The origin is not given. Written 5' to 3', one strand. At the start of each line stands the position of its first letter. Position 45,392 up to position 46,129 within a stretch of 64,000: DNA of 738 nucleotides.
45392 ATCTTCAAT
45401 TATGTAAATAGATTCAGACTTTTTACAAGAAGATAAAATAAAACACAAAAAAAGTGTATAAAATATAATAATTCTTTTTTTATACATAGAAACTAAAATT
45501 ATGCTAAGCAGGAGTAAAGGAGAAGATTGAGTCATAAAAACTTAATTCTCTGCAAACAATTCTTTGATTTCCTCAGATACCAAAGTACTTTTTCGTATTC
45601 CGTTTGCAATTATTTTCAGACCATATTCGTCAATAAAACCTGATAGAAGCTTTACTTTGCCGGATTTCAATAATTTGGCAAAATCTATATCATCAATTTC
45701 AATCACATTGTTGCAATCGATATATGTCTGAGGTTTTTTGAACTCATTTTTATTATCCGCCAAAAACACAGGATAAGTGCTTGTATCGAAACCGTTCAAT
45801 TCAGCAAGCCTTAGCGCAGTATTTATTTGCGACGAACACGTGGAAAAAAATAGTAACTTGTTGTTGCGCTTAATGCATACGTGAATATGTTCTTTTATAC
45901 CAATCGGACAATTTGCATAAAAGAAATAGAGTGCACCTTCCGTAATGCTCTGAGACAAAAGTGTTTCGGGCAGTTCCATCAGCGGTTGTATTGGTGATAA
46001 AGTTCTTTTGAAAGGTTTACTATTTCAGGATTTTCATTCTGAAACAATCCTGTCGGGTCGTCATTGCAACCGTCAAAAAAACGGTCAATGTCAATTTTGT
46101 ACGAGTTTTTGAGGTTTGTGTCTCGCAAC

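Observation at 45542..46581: Self-promoted Panacea (DUF4065/SocA) antitoxin gene plus an unrecognisable 145-aa partner inside the nonulosonic-acid operon: candidate new PanA-PanT toxin-antitoxin or defence pair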

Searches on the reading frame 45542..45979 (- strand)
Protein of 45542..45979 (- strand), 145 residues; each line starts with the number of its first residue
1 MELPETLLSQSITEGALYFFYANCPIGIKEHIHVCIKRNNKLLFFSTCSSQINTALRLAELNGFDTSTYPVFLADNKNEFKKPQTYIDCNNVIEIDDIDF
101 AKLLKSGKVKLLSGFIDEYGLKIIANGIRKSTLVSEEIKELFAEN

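Call 3: search_protein_families(library=pfam, proteins=[window:45542-45979:-], max_evalue=1)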
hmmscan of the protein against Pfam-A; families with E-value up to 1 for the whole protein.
window:45542-45979:- (145 aa): 1 family
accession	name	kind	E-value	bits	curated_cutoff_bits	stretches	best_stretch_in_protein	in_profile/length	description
PF13342.12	Toprim_Crpt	-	0.14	12.6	32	0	97-117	17-37/60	C-terminal repeat of topoisomerase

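Call 4: search_protein_families(library=ncbifam, proteins=[window:45542-45979:-], max_evalue=1)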
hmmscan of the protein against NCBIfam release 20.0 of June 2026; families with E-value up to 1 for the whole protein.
window:45542-45979:- (145 aa): 1 family
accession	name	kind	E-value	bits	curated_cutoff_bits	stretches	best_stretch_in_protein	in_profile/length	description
NF045891.1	ICE_Mbov_0400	subfamily_domain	0.0053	17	55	1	75-128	68-120/152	Mbov_0400 family ICE element protein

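Call 5: search_protein_families(library=padloc, proteins=[window:45542-45979:-], max_evalue=1)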
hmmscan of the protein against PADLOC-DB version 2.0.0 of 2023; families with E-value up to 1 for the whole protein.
window:45542-45979:- (145 aa): 0 families
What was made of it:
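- PADLOC has no matching defence model (call 5). Neither protein hits PADLOC (call 5).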

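Call 6: search_protein_families(library=phrogs, proteins=[window:45542-45979:-], max_evalue=1)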
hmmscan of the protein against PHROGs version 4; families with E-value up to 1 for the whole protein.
window:45542-45979:- (145 aa): 1 family
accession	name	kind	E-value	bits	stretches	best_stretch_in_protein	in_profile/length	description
phrog_27690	-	unknown function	0.04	14.9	0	115-126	15-26/56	-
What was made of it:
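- Checked: 145-aa protein: no significant hit in Pfam, NCBIfam, PADLOC or PHROGs (calls 3-6).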

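Call 8: find_homologous_proteins(query=window:45542-45979:-, max_evalue=0.01)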
Query window:45542-45979:- (145 aa): 54 proteins with E <= 0.01 among 80 candidates.
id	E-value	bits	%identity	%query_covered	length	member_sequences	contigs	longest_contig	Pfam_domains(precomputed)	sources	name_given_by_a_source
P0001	1.6e-88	311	99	99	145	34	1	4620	-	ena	-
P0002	5.6e-79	281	89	98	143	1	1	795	-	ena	-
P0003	3.6e-49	184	56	98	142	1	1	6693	-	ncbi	-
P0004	6.0e-49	183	58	98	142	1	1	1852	-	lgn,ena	-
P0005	4.2e-48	181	58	98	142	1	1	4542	-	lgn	-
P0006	2.7e-47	178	58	98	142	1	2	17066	-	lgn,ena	-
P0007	2.1e-46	175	56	98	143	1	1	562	-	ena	-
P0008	2.6e-46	175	54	98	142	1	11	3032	-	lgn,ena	-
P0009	2.9e-46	175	56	98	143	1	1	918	-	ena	-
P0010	4.4e-46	174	55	99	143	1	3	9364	-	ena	-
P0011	5.4e-46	174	56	98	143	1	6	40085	-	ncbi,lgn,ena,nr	ncbi:MAG: hypothetical protein IKP73_13380 [Bacteroidales bacterium]|nr:hypothetical protein [Bacter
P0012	5.5e-46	174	56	98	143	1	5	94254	-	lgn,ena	-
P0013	9.5e-46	173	53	98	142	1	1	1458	-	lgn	-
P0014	1.1e-45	173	56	98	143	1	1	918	-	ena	-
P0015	1.1e-45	173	55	99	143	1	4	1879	-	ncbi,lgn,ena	-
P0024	2.6e-44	168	54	98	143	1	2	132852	-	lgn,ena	-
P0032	1.6e-40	156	51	98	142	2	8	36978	-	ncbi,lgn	-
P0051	1.2e-32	130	44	99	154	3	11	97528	-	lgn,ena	-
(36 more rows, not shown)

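Call 11: find_encoding_contigs(protein=P0024, flank=6000, max_places=3)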
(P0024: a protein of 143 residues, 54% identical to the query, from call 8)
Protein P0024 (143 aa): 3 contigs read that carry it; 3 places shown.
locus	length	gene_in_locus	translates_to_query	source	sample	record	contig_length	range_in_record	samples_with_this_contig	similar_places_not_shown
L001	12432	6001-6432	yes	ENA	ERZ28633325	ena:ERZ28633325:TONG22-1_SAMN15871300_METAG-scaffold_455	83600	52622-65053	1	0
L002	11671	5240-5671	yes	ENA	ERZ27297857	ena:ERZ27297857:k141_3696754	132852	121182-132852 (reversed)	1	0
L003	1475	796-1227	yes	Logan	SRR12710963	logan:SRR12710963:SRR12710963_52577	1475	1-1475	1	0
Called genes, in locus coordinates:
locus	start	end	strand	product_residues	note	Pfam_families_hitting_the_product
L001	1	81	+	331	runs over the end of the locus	PF02463:SMC_N (faint), PF13175:AAA_15, PF13476:AAA_23 (faint), PF13304:AAA_21, PF13175:AAA_15 (weak)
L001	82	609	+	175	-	-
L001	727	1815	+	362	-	-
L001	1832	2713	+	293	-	PF00535:Glycos_transf_2, PF10111:Glyco_tranf_2_2 (weak)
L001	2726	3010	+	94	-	PF00132:Hexapep (faint)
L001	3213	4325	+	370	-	PF13439:Glyco_transf_4, PF13477:Glyco_trans_4_2, PF13579:Glyco_trans_4_4, PF00534:Glycos_transf_1, PF13692:Glyco_trans_1_4, PF13524:Glyco_trans_1_2 (weak)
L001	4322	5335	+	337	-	PF01073:3Beta_HSD, PF01370:Epimerase, PF02719:Polysacc_synt_2, PF04321:RmlD_sub_bind, PF16363:GDP_Man_Dehyd, PF07993:NAD_binding_4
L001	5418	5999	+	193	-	PF13274:SocA_Panacea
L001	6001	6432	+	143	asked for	-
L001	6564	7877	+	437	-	PF03721:UDPG_MGDP_dh_N, PF00984:UDPG_MGDP_dh, PF03720:UDPG_MGDP_dh_C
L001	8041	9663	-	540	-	PF13537:GATase_7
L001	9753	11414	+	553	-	PF02463:SMC_N, PF13175:AAA_15, PF13476:AAA_23, PF13555:AAA_29 (faint), PF13304:AAA_21 (faint)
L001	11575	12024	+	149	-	PF01668:SmpB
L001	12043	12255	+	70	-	PF20037:DUF6440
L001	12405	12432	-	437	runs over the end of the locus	PF03721:UDPG_MGDP_dh_N, PF00984:UDPG_MGDP_dh, PF03720:UDPG_MGDP_dh_C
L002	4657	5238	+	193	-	PF13274:SocA_Panacea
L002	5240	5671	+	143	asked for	-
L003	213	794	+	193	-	PF13274:SocA_Panacea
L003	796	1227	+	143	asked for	-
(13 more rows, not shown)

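Call 12: find_encoding_contigs(protein=P0051, flank=6000, max_places=4)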
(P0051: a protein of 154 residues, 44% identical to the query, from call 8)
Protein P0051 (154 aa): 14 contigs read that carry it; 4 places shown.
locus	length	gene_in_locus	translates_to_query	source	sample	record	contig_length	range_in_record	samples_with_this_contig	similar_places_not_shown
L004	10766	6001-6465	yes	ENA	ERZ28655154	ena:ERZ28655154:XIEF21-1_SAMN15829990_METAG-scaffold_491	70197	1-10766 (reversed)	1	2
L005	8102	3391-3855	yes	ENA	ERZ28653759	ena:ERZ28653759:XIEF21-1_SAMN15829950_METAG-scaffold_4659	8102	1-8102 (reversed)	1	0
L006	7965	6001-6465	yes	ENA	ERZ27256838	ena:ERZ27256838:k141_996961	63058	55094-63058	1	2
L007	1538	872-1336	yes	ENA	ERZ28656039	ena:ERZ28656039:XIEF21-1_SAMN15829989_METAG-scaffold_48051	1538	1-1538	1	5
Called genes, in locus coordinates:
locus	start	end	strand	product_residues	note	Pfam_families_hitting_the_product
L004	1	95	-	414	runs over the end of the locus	PF01761:DHQ_synthase, PF24621:DHQS_C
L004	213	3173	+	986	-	PF13620:CarboxypepD_reg, PF13715:CarbopepD_reg_2, PF14905:OMP_b-brl_3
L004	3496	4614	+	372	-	-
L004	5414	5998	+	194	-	PF13274:SocA_Panacea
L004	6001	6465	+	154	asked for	-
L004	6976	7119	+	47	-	-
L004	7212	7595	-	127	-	-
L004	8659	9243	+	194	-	PF10543:ORF6N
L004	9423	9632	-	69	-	-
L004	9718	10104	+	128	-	-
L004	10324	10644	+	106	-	-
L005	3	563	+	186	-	?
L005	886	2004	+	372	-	-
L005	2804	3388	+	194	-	PF13274:SocA_Panacea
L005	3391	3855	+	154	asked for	-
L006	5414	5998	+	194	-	PF13274:SocA_Panacea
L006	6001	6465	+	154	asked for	-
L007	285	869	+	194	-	PF13274:SocA_Panacea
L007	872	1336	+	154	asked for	-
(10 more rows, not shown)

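Call 20: find_encoding_contigs(protein=P0012, flank=6000, max_places=4)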
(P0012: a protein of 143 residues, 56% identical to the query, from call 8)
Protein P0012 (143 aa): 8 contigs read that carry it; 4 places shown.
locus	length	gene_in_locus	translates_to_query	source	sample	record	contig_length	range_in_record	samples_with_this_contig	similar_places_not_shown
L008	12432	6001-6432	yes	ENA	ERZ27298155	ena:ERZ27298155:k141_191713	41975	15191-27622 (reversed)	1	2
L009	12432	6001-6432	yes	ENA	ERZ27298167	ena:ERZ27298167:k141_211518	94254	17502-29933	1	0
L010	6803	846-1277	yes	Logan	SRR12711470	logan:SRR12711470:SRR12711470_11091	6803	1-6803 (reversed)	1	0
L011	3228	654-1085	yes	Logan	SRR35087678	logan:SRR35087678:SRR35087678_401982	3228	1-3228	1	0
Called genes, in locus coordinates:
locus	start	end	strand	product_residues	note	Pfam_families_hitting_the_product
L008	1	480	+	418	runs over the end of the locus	-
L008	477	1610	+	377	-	PF00534:Glycos_transf_1, PF13692:Glyco_trans_1_4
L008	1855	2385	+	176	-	PF00132:Hexapep, PF14602:Hexapep_2 (weak)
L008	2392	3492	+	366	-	PF00534:Glycos_transf_1 (weak), PF13692:Glyco_trans_1_4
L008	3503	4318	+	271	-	PF00535:Glycos_transf_2, PF13641:Glyco_tranf_2_3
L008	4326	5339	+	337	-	PF01073:3Beta_HSD, PF01370:Epimerase, PF02719:Polysacc_synt_2, PF04321:RmlD_sub_bind (weak), PF16363:GDP_Man_Dehyd, PF07993:NAD_binding_4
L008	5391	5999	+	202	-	PF13274:SocA_Panacea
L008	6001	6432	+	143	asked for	-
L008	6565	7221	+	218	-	-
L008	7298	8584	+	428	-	PF12728:HTH_17 (weak), PF00145:DNA_methylase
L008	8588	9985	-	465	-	PF00209:SNF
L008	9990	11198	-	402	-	PF03602:Cons_hypoth95 (faint), PF22013:PG_1098_Fer, PF18096:Thump_like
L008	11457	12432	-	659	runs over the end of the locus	PF00884:Sulfatase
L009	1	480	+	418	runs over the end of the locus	-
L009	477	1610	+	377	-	PF00534:Glycos_transf_1, PF13692:Glyco_trans_1_4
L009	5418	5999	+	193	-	PF13274:SocA_Panacea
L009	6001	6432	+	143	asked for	-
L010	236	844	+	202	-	PF13274:SocA_Panacea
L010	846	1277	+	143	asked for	-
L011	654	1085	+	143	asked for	-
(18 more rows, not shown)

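Call 21: find_encoding_contigs(protein=P0032, flank=6000, max_places=4)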
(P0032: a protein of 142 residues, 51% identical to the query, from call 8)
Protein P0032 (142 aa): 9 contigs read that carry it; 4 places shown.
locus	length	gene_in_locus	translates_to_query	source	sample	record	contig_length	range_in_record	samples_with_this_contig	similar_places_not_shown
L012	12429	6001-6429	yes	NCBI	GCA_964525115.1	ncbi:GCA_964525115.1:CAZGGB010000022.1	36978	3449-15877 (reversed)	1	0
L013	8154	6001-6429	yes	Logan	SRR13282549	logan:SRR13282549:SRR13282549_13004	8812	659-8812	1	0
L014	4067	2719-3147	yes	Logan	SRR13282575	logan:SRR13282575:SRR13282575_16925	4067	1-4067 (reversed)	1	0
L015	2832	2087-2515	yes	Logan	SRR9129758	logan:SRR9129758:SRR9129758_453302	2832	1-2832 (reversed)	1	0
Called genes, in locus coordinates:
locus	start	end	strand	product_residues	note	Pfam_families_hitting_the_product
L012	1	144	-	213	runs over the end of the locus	-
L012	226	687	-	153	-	-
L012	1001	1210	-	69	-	-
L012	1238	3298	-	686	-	-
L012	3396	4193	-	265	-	-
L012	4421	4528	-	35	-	-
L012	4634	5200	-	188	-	-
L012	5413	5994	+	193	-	PF13274:SocA_Panacea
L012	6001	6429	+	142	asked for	-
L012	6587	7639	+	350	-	PF00578:AhpC-TSA, PF08534:Redoxin, PF00085:Thioredoxin (weak), PF13098:Thioredoxin_2, PF13905:Thioredoxin_8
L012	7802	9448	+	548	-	-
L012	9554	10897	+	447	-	-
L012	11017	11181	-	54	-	-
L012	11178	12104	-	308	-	-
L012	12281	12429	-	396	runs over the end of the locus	PF09411:PagL (weak)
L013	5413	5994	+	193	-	PF13274:SocA_Panacea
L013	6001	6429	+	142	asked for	-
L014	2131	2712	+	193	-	PF13274:SocA_Panacea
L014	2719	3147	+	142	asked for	-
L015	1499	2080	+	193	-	PF13274:SocA_Panacea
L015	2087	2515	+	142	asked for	-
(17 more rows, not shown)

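Call 23: predict_structure(alignment_id=A2)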
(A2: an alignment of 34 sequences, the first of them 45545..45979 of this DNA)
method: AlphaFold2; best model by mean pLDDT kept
length: 145 residues; sequences in the alignment: 34
mean_pLDDT: 91.6   pTM: 0.86
mean pLDDT of the five models: 91.6, 91.1, 89.9, 88.8, 87.6
residues with pLDDT >= 90: 109; 70-90: 31; 50-70: 4; < 50: 1
segments of 3 or more residues with pLDDT < 50: none
pLDDT, mean of each block of 10 residues (from residue 1): 74 94 95 93 94 87 91 95 95 94 95 96 96 93 73
secondary structure, 60 per line:
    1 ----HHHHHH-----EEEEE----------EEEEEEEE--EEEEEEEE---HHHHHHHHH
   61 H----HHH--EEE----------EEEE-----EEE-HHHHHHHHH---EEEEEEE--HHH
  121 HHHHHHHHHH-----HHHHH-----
elements in order: H5-10 E16-20 E31-38 E41-48 H52-61 E71-73 E84-87 E93-95 H97-105 E109-115 H118-130 H136-140
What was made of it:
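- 45542..45979 (-): panT: a 145-aa divergent MazF/PemK-fold protein, the presumed endoribonuclease toxin. Its start overlaps the panA stop by 1 nt (TGATG). AF2 pLDDT 91.6 (call 23).
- Checked: The model is a compact alpha/beta globule with no long hydrophobic segment (call 23).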

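Call 26: fold_search(model_id=the predicted structure, library=pdb)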
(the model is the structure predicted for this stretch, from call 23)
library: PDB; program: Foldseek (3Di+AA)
matches with E <= 10: 724; with E <= 0.001: 0
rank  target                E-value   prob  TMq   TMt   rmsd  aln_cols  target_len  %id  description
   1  5co7_F                1.9e-02  1.00  0.47  0.63   3.8       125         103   10  E. coli MazF form III (released 2016-04-06)
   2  5co7_A                3.2e-02  1.00  0.47  0.63   3.8       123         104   10  E. coli MazF form III (released 2016-04-06)
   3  4akx_A                8.0e-02  0.21  0.23  0.27  11.7       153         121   16  Structure of the heterodimeric complex ExoU-SpcU from the type III secretion system (T3SS) of Pseudomonas aeruginosa (released 2012-04-18)
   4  9znf_BW               9.0e-02  0.09  0.13  0.16  11.8       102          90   13  Cryo-EM structure of the Methanosarcina acetivorans 70S ribosome in complex with SriA and SriB (released 2026-01-28)
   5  3n1s_B                9.5e-02  0.14  0.17  0.19   9.7       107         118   10  Crystal structure of wild type ecHint GMP complex (released 2010-10-20)
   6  6vu7_A                1.1e-01  0.20  0.22  0.22  10.1       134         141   13  Crystal structure of YbjN, a putative transcription regulator from E. coli (released 2020-03-11)
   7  5fr7_A                1.2e-01  0.11  0.20  0.20  12.4       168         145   17  Erwinia amylovora AmyR amylovoran repressor, a member of the YbjN protein family (released 2017-01-18)
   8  6vu7_C                1.6e-01  0.16  0.22  0.22  10.1       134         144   13  Crystal structure of YbjN, a putative transcription regulator from E. coli (released 2020-03-11)
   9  3ncv_A                1.7e-01  0.04  0.13  0.10  18.3       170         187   10  NgoL (released 2010-12-08)
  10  6vu7_B                1.8e-01  0.09  0.19  0.19  12.2       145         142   12  Crystal structure of YbjN, a putative transcription regulator from E. coli (released 2020-03-11)
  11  6vu7_D                2.1e-01  0.09  0.19  0.20  12.2       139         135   12  Crystal structure of YbjN, a putative transcription regulator from E. coli (released 2020-03-11)
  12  3tu3_A                2.3e-01  0.15  0.24  0.27  11.7       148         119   16  1.92 Angstrom resolution crystal structure of the full-length SpcU in complex with full-length ExoU from the type III  (released 2012-05-23)
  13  3n1s_E                2.3e-01  0.10  0.18  0.20   9.3       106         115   11  Crystal structure of wild type ecHint GMP complex (released 2010-10-20)
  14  5fr7_B                2.5e-01  0.11  0.20  0.20  10.4       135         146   16  Erwinia amylovora AmyR amylovoran repressor, a member of the YbjN protein family (released 2017-01-18)
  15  7qca_SY0              2.5e-01  0.08  0.15  0.16  12.1       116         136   12  Spraguea lophii ribosome (released 2022-11-30)
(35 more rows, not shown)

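Call 27: fold_search(model_id=the predicted structure, library=viral)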
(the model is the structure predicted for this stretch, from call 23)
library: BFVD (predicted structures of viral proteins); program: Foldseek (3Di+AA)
matches with E <= 10: 705; with E <= 0.001: 2
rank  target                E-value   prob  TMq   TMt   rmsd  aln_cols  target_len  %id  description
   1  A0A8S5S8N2            1.0e-05  1.00  0.57  0.68   3.8       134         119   16  PemK-like protein [Phage sp. ctGns7]
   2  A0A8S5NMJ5            2.6e-04  1.00  0.50  0.30   6.6       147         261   11  Uncharacterized protein [Siphoviridae sp. ctGMq5]
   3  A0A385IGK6            1.2e-02  0.99  0.34  0.52   7.0       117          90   10  Uncharacterized protein [Dickeya phage Luksen]
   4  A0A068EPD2            4.3e-02  0.94  0.36  0.27   6.7       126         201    7  Uncharacterized protein [Bacillus phage CP-51]
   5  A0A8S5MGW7            4.9e-02  0.98  0.34  0.44   5.5       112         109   12  Uncharacterized protein [Podoviridae sp. ct1h53]
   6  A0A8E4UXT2            6.6e-02  0.25  0.22  0.25  11.8       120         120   12  Uncharacterized protein [Maribacter phage Colly_1]
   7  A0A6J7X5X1            7.0e-02  0.93  0.40  0.53   7.0       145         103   10  Uncharacterized protein [uncultured Caudovirales phage]
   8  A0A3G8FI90            9.4e-02  0.92  0.34  0.53   9.2       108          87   12  Uncharacterized protein [Pectobacterium phage Ekidair]
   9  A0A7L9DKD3            1.5e-01  0.16  0.26  0.13  15.0       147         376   15  E4.3 protein [Passerine adenovirus 1]
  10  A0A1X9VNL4            1.7e-01  0.16  0.24  0.16  13.2       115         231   17  Uncharacterized protein [Mimivirus AB-566-O17]
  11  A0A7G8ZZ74            2.0e-01  0.12  0.26  0.15  14.0       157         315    8  Ig-like domain containing YjdB-like protein [Enterococcus phage iF6]
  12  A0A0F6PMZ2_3          2.3e-01  0.14  0.23  0.04   8.0        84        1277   13  Replicase polyprotein 1ab [Bovine nidovirus TCH5]
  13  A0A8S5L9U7            2.6e-01  0.08  0.17  0.13  11.3       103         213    9  Uncharacterized protein [Myoviridae sp. ctPuP5]
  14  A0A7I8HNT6            2.8e-01  0.82  0.36  0.32   6.6       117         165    8  Uncharacterized protein [Enterobacter phage vB_EkoM5VN]
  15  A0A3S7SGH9            3.3e-01  0.11  0.23  0.18  15.3       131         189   10  (no name in the UniProt tables at hand)
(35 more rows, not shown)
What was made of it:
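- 45542..45979 (-): Foldseek top hits are E. coli MazF 5co7 (prob 1.00, TMt 0.63) and a phage PemK-like protein (E=1e-5) (calls 26, 27).
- On MazF/PemK toxin family (PF02452): Foldseek top hits are MazF or PemK in both PDB and BFVD (calls 26, 27).
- Foldseek gives E. coli MazF and a phage PemK-like protein as top hits for the window protein (calls 26, 27).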

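Call 29: search_solved_structures(query=A2, max_evalue=10, show_alignments=3)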
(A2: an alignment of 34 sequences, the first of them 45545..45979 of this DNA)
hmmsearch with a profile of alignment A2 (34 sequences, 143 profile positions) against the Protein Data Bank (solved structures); distinct sequences matched with E-value up to 10: 5.
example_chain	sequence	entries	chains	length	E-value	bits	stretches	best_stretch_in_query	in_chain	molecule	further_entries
7qio_P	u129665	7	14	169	1.1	12.3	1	55-104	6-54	Myosin regulatory light chain 2, skeletal muscle isoform | Myosin regulatory light chain 11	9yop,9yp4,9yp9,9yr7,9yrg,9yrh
9gz1_D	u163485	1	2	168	1.1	12.3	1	55-104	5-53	Myosin regulatory light chain 11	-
9ykn_L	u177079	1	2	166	1.3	12.1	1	61-115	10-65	MYL2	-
5xmg_A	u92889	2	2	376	1.4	12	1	61-129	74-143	Uncharacterized protein | Tli4_C domain-containing protein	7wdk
4nbz_A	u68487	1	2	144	2.3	11.3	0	9-30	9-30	TcdA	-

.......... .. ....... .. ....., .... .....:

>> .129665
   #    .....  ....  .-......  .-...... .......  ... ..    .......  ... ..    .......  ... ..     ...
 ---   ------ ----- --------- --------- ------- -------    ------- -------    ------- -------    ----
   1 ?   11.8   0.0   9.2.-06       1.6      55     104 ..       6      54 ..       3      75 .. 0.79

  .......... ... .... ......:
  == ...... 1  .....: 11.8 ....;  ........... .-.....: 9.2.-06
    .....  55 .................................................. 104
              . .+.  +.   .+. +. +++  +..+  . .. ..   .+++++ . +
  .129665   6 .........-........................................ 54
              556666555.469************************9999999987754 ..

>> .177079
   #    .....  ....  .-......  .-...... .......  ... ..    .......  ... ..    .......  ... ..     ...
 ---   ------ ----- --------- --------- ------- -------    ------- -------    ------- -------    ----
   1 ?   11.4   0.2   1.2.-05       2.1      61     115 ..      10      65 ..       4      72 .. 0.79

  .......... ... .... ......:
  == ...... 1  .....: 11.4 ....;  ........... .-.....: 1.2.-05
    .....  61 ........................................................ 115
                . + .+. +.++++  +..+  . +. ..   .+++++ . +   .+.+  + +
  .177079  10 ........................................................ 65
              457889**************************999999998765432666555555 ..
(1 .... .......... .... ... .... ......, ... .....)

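Call 30: search_protein_families(library=pfam, alignment_id=A2, max_evalue=10)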
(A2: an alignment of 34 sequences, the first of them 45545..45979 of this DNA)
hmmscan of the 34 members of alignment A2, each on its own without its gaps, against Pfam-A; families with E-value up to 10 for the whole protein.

A. member 1, window:45545-45979:- (145 aa): 1 family
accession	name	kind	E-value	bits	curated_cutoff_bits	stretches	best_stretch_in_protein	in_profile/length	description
PF13342.12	Toprim_Crpt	-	0.14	12.6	32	1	97-117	17-37/60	C-terminal repeat of topoisomerase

B. families by the number of members that match (of 34 scanned): 10 families
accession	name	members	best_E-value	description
PF10740.15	DUF2529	4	0.077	Domain of unknown function (DUF2529)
PF13342.12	Toprim_Crpt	2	0.019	C-terminal repeat of topoisomerase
PF23839.1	DUF7209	2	0.14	Family of unknown function (DUF7209)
PF25506.1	TIM-barrel_MTC6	1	0.015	MTC6 partial TIM-barrel domain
PF25827.1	TVHS-like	1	0.017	Tepsin VHS/ENTH-like domain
PF00045.24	Hemopexin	1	0.043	Hemopexin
PF24192.1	DUF7417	1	0.054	Domain of unknown function (DUF7417)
PF17098.10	Wtap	1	0.17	WTAP/Mum2p family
PF11649.13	T4_neck-protein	1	0.21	Virus neck protein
PF02441.25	Flavoprotein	1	0.21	Flavoprotein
